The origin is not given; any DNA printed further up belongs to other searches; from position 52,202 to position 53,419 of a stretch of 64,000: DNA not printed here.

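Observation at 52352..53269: NanA-type lyase carrying the DapA-type Arg, inserted inside the peptidoglycan operon: possible non-orthologous DHDPS for meso-DAP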

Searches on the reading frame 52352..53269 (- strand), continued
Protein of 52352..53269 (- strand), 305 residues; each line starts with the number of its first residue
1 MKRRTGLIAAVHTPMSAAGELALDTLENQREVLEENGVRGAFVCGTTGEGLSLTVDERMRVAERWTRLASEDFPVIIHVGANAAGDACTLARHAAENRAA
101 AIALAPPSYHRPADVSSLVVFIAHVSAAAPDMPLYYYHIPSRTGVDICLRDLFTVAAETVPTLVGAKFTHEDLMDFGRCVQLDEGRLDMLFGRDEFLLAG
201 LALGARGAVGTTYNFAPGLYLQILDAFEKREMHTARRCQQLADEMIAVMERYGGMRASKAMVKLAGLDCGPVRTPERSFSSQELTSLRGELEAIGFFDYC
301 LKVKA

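Call 65: search_protein_families(library=ncbifam, proteins=[L002:10902-12035:+, L083:6929-8029:+, L015:5329-6231:+, P0003, P0009, P0046, P0084, L024:10001-10888:+], max_evalue=0.00001)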
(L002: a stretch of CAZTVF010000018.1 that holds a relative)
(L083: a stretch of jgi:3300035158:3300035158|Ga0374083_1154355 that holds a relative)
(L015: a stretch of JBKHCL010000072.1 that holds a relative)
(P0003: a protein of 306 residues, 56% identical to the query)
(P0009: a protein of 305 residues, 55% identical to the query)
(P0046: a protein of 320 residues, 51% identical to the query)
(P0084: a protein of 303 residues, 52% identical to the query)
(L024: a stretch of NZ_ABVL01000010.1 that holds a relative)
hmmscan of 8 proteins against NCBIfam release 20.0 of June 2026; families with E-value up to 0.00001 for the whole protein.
L002:10902-12035:+ (378 aa): 0 families

L083:6929-8029:+ (367 aa): 0 families

L015:5329-6231:+ (301 aa): 7 families
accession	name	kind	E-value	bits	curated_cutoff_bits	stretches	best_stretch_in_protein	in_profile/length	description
NF003164.0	PRK04147.1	equivalog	2.5e-41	141.9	281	1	2-287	2-283/294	N-acetylneuraminate lyase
TIGR00683.1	nanA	equivalog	1.3e-34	119.8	382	1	4-278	1-272/293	N-acetylneuraminate lyase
NF040954.1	Arch_KDGaldase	equivalog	1.6e-32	113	390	1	11-294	7-281/288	bifunctional 2-dehydro-3-deoxy-phosphogluconate/2-dehydro-3-deoxy-6-phosphogalactonate aldolase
TIGR00674.1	dapA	equivalog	4.3e-30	104.5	206.15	1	7-290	2-282/286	4-hydroxy-tetrahydrodipicolinate synthase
TIGR02313.1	HpaI-NOT-DapA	exception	4.4e-25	88.1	396.7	1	5-297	2-292/294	2,4-dihydroxyhept-2-ene-1,7-dioic acid aldolase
NF002958.0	PRK03620.1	subfamily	1.2e-15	57.1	278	1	3-289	10-294/307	5-dehydro-4-deoxyglucarate dehydratase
TIGR03249.1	KdgD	equivalog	1.1e-12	47.7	373.95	1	4-289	9-293/299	5-dehydro-4-deoxyglucarate dehydratase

P0003 (306 aa): 7 families
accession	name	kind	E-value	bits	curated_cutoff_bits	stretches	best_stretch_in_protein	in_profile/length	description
NF003164.0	PRK04147.1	equivalog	1.5e-36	126.2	281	1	9-291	6-284/294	N-acetylneuraminate lyase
TIGR00674.1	dapA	equivalog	8.8e-35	119.9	206.15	1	10-294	2-283/286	4-hydroxy-tetrahydrodipicolinate synthase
TIGR00683.1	nanA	equivalog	2.6e-28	99.2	382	1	9-285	3-276/293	N-acetylneuraminate lyase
NF040954.1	Arch_KDGaldase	equivalog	1e-27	97.2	390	1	12-297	5-281/288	bifunctional 2-dehydro-3-deoxy-phosphogluconate/2-dehydro-3-deoxy-6-phosphogalactonate aldolase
TIGR02313.1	HpaI-NOT-DapA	exception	5.5e-23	81.2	396.7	1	9-298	3-290/294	2,4-dihydroxyhept-2-ene-1,7-dioic acid aldolase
NF002958.0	PRK03620.1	subfamily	1.3e-17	63.6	278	1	9-292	13-294/307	5-dehydro-4-deoxyglucarate dehydratase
TIGR03249.1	KdgD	equivalog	5.8e-12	45.3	373.95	1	9-293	11-294/299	5-dehydro-4-deoxyglucarate dehydratase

P0009 (305 aa): 7 families
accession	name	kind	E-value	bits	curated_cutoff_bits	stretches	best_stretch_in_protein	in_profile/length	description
NF003164.0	PRK04147.1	equivalog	1.9e-40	139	281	1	3-289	2-284/294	N-acetylneuraminate lyase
TIGR00674.1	dapA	equivalog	8.3e-33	113.4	206.15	1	8-283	2-274/286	4-hydroxy-tetrahydrodipicolinate synthase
TIGR00683.1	nanA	equivalog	1.1e-32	113.6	382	1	5-282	1-275/293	N-acetylneuraminate lyase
NF040954.1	Arch_KDGaldase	equivalog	3.6e-30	105.3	390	1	11-294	6-280/288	bifunctional 2-dehydro-3-deoxy-phosphogluconate/2-dehydro-3-deoxy-6-phosphogalactonate aldolase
TIGR02313.1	HpaI-NOT-DapA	exception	5.3e-23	81.2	396.7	1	7-294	3-288/294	2,4-dihydroxyhept-2-ene-1,7-dioic acid aldolase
NF002958.0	PRK03620.1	subfamily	4e-22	78.4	278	1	4-292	10-296/307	5-dehydro-4-deoxyglucarate dehydratase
TIGR03249.1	KdgD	equivalog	1.2e-13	50.9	373.95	1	4-290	8-293/299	5-dehydro-4-deoxyglucarate dehydratase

P0046 (320 aa): 7 families
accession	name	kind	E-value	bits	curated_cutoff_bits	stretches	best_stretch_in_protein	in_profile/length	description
NF003164.0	PRK04147.1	equivalog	1.9e-48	165.3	281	1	16-302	3-285/294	N-acetylneuraminate lyase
TIGR00683.1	nanA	equivalog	1.2e-40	139.7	382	1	17-293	1-274/293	N-acetylneuraminate lyase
TIGR00674.1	dapA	equivalog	4.4e-39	134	206.15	1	20-304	2-283/286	4-hydroxy-tetrahydrodipicolinate synthase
TIGR02313.1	HpaI-NOT-DapA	exception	1.5e-29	102.8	396.7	1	18-310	2-292/294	2,4-dihydroxyhept-2-ene-1,7-dioic acid aldolase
NF040954.1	Arch_KDGaldase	equivalog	2.5e-29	102.5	390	1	25-307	8-281/288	bifunctional 2-dehydro-3-deoxy-phosphogluconate/2-dehydro-3-deoxy-6-phosphogalactonate aldolase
NF002958.0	PRK03620.1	subfamily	3.4e-22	78.6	278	1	16-305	10-297/307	5-dehydro-4-deoxyglucarate dehydratase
TIGR03249.1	KdgD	equivalog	7.4e-16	58.1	373.95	1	17-305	9-296/299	5-dehydro-4-deoxyglucarate dehydratase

P0084 (303 aa): 7 families
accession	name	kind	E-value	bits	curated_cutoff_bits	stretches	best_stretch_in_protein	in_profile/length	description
NF003164.0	PRK04147.1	equivalog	5.7e-45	153.8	281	1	2-288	2-284/294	N-acetylneuraminate lyase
TIGR00683.1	nanA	equivalog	1.4e-36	126.3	382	1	5-286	2-277/293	N-acetylneuraminate lyase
TIGR00674.1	dapA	equivalog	2.7e-36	124.9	206.15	1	10-288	5-280/286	4-hydroxy-tetrahydrodipicolinate synthase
TIGR02313.1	HpaI-NOT-DapA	exception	3.8e-31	108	396.7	1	4-295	1-290/294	2,4-dihydroxyhept-2-ene-1,7-dioic acid aldolase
NF040954.1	Arch_KDGaldase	equivalog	2.3e-24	86.2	390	1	7-293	3-280/288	bifunctional 2-dehydro-3-deoxy-phosphogluconate/2-dehydro-3-deoxy-6-phosphogalactonate aldolase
NF002958.0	PRK03620.1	subfamily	5.1e-21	74.8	278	1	5-289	12-294/307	5-dehydro-4-deoxyglucarate dehydratase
TIGR03249.1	KdgD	equivalog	2.7e-14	53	373.95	1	5-288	10-292/299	5-dehydro-4-deoxyglucarate dehydratase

L024:10001-10888:+ (296 aa): 7 families
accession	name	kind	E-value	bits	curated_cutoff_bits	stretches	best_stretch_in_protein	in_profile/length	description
NF003164.0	PRK04147.1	equivalog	2e-46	158.6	281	1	2-284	6-284/294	N-acetylneuraminate lyase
TIGR00683.1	nanA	equivalog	2.4e-39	135.4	382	1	2-285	3-283/293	N-acetylneuraminate lyase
TIGR00674.1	dapA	equivalog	2.4e-39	134.9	206.15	1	3-287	2-283/286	4-hydroxy-tetrahydrodipicolinate synthase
TIGR02313.1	HpaI-NOT-DapA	exception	3.6e-35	121.2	396.7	1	4-291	5-290/294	2,4-dihydroxyhept-2-ene-1,7-dioic acid aldolase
NF040954.1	Arch_KDGaldase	equivalog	6.1e-33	114.4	390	1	8-289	8-280/288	bifunctional 2-dehydro-3-deoxy-phosphogluconate/2-dehydro-3-deoxy-6-phosphogalactonate aldolase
NF002958.0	PRK03620.1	subfamily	6.7e-24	84.2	278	1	2-287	13-296/307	5-dehydro-4-deoxyglucarate dehydratase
TIGR03249.1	KdgD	equivalog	9.6e-19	67.6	373.95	1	1-285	10-293/299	5-dehydro-4-deoxyglucarate dehydratase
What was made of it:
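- On N-acetylneuraminate lyase (NAL/NPL, EC 4.1.3.3): All seven PVC-subfamily relatives tested also fail, at 126-165 bits (call 65), so these models do not cover this subfamily.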

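Call 75: predict_structure(alignment_id=A1)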
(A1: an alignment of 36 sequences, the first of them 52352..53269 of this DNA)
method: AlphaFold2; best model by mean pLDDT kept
length: 305 residues; sequences in the alignment: 36
mean_pLDDT: 93.7   pTM: 0.92
mean pLDDT of the five models: 93.7, 93.5, 92.2, 91.2, 91.2
residues with pLDDT >= 90: 260; 70-90: 42; 50-70: 3; < 50: 0
segments of 3 or more residues with pLDDT < 50: none
pLDDT, mean of each block of 10 residues (from residue 1): 87 93 95 97 93 94 97 94 89 98 93 94 97 95 92 92 93 92 90 92 93 96 97 97 96 94 94 87 97 97 83
secondary structure, 60 per line:
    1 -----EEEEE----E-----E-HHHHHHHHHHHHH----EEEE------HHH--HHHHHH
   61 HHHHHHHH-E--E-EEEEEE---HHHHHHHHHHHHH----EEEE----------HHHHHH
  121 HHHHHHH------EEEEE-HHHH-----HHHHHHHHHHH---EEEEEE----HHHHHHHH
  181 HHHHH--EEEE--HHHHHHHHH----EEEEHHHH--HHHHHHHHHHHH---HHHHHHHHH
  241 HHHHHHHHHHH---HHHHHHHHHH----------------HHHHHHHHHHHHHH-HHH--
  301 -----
elements in order: E6-10 H23-35 E40-43 H55-68 E75-80 H84-96 E101-104 H115-127 E134-138 H140-143 H149-159 E163-168 H173-185 E188-191 H194-202 E207-210 H211-214 H217-228 H232-251 H255-264 H281-294
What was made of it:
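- Checked: The AlphaFold model has pLDDT 93.7 (call 75).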

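Call 78: fold_search(model_id=the predicted structure, library=pdb)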
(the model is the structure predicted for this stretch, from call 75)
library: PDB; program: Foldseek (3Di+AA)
matches with E <= 10: 1868; with E <= 0.001: 663
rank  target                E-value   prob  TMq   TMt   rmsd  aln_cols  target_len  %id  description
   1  6h4e_A                4.4e-31  1.00  0.93  0.96   1.4       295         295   36  Proteus mirabilis N-acetylneuraminate lyase (released 2019-06-26)
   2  6arh_B                9.7e-29  1.00  0.92  0.93   1.9       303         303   40  Crystal structure of Human NAL at a resolution of 1.6 Angstrom (released 2018-08-22)
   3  6arh_D                4.7e-28  1.00  0.92  0.93   1.7       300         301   40  Crystal structure of Human NAL at a resolution of 1.6 Angstrom (released 2018-08-22)
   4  6arh_A                1.3e-27  1.00  0.92  0.94   1.6       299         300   40  Crystal structure of Human NAL at a resolution of 1.6 Angstrom (released 2018-08-22)
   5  5afd                  5.0e-27  1.00  0.93  0.95   1.4       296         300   35  Native structure of N-acetylneuramininate lyase (sialic acid aldolase) from Aliivibrio salmonicida (released 2016-03-02)
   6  6rab_A                5.1e-22  1.00  0.90  0.91   1.9       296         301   28  Ruminococcus gnavus sialic acid aldolase Wild Type (released 2019-09-25)
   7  6rd1_A                5.7e-22  1.00  0.90  0.90   1.9       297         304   27  Ruminococcus gnavus sialic acid aldolase catalytic lysine mutant in complex with sialic acid (released 2019-09-25)
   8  8u92_A                5.7e-22  1.00  0.87  0.89   2.1       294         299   24  Crystal structure of N-acetylneuraminate lyase (NanA) from Klebsiella aerogenes (pyruvate bound, Orthorhombic P form) (released 2023-09-27)
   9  6rb7_A                6.4e-22  1.00  0.89  0.89   2.0       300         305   27  Ruminococcus gnavus sialic acid aldolase catalytic lysine mutant (released 2019-09-25)
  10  4uui_A                6.8e-22  1.00  0.87  0.89   2.2       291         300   24  A case study for twinned data analysis: multiple crystal forms of the enzyme N-acetyl-neuraminic lyase (released 2015-08-12)
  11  2wkj_A                9.5e-22  1.00  0.87  0.89   2.3       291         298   25  Crystal structure of the E192N mutant of E. Coli N-acetylneuraminic acid lyase in complex with pyruvate at 1.45A resol (released 2009-12-01)
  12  3lch_C                1.1e-21  1.00  0.88  0.91   2.2       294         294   25  The D-sialic acid aldolase mutant V251R (released 2011-01-19)
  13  8u8w                  1.1e-21  1.00  0.87  0.89   2.1       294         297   24  Crystal structure of N-acetylneuraminate lyase (NanA) from Klebsiella aerogenes (pyruvate and halides bound) (released 2023-09-27)
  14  3lci_D                1.3e-21  1.00  0.87  0.90   2.2       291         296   25  The D-sialic acid aldolase mutant V251W (released 2011-01-19)
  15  3lci_B                1.4e-21  1.00  0.88  0.91   2.3       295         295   25  The D-sialic acid aldolase mutant V251W (released 2011-01-19)
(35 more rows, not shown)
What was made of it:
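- In Foldseek the top 44 hits are NALs (TM 0.93 to 6h4e) and the first DHDPS is at rank 45 (calls 75, 78).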

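Call 80: find_encoding_contigs(protein=window:52352-53269:-, flank=2000, max_places=3)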
Protein window:52352-53269:- (305 aa): 2 contigs read that carry it; 2 places shown.
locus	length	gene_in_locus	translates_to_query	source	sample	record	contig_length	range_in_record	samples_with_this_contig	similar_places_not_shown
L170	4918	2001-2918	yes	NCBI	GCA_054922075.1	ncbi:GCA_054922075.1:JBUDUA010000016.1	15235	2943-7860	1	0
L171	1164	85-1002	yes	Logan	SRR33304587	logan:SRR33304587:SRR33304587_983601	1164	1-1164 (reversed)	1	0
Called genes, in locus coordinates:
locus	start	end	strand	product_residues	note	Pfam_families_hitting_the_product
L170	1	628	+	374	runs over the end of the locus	PF10555:MraY_sig1 (weak), PF00953:Glycos_transf_4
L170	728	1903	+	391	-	PF01098:FTSW_RODA_SPOVE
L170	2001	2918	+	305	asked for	PF00701:DHDPS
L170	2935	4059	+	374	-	PF03033:Glyco_transf_28, PF04101:Glyco_tran_28_C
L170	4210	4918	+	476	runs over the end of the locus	PF01225:Mur_ligase, PF21799:MurD-like_N (weak), PF08245:Mur_ligase_M, PF02875:Mur_ligase_C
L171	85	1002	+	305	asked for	PF00701:DHDPS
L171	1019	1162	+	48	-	?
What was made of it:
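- Tried and rejected: The exact protein is in MAG GCA_054922075.1 on a 15-kb contig, but the rest of that assembly could not be searched (call 80).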

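Call 89: search_protein_representatives(protein=window:52352-53269:-)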
Query: 305 residues. Proteins with E-value up to 0.001 (for the whole library): 12504; up to 1e-10: 4886; up to 1e-30: 703. The best 150 are listed.
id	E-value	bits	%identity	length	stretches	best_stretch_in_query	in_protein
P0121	1.3e-86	306.8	50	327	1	2-297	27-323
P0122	6.3e-84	297.9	48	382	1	5-300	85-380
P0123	1.4e-81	290.3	46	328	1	3-298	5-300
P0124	2.5e-81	289.4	36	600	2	5-266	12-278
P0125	1.0e-80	287.4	47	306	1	7-302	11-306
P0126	5.5e-80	285.0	45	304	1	3-302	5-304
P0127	2.9e-79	282.7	47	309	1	3-300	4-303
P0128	1.3e-77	277.3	46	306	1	5-302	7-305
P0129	2.6e-76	272.9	46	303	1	5-299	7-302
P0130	6.0e-76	271.8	43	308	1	3-298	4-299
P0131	2.9e-75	269.5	44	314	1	4-303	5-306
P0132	4.1e-75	269.0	47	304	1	6-299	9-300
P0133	3.5e-74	266.0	47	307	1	5-298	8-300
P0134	3.8e-74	265.8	45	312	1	5-299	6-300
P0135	5.3e-73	262.1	48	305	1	3-277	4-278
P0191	6.1e-65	235.6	45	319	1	4-296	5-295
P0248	1.1e-60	221.7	41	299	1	7-299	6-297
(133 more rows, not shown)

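Call 91: find_encoding_contigs(protein=P0121, flank=6000, max_places=3)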
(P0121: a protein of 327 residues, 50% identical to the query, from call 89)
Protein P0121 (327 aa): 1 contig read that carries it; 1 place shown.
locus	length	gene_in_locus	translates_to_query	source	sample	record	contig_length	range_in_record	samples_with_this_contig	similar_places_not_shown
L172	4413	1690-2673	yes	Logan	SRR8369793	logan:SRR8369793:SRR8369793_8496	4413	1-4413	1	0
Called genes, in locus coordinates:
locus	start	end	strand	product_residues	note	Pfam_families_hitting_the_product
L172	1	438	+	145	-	?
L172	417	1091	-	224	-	PF01252:Peptidase_A8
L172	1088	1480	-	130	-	PF01258:zf-dskA_traR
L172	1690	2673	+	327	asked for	PF00701:DHDPS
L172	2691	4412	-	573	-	?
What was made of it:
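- Tried and rejected: Its neighbours are lspA and a DksA-type gene, which is uninformative (call 91).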

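Call 92: find_encoding_contigs(protein=P0248, flank=6000, max_places=2)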
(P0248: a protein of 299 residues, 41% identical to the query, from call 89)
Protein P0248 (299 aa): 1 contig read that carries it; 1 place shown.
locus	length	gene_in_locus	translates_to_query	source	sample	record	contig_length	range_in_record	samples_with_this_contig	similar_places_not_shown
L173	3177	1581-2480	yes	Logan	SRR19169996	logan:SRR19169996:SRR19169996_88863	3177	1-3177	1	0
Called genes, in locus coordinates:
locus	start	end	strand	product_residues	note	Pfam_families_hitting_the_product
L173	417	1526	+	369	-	PF13088:BNR_2, PF02012:BNR (faint), PF09142:TruB_C (faint), PF13088:BNR_2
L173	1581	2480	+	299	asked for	PF00701:DHDPS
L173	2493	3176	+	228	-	?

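Call 93: find_encoding_contigs(protein=P0191, flank=6000, max_places=2)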
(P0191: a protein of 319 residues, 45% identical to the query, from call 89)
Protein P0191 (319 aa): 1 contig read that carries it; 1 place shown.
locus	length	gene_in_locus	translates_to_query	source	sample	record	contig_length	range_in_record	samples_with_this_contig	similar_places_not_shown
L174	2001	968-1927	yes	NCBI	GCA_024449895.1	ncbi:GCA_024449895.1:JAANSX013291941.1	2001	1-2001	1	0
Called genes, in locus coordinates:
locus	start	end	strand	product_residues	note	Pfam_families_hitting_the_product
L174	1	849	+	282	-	?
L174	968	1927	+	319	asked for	PF00701:DHDPS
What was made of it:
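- Tried and rejected: P0191's contig was too short (call 93).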
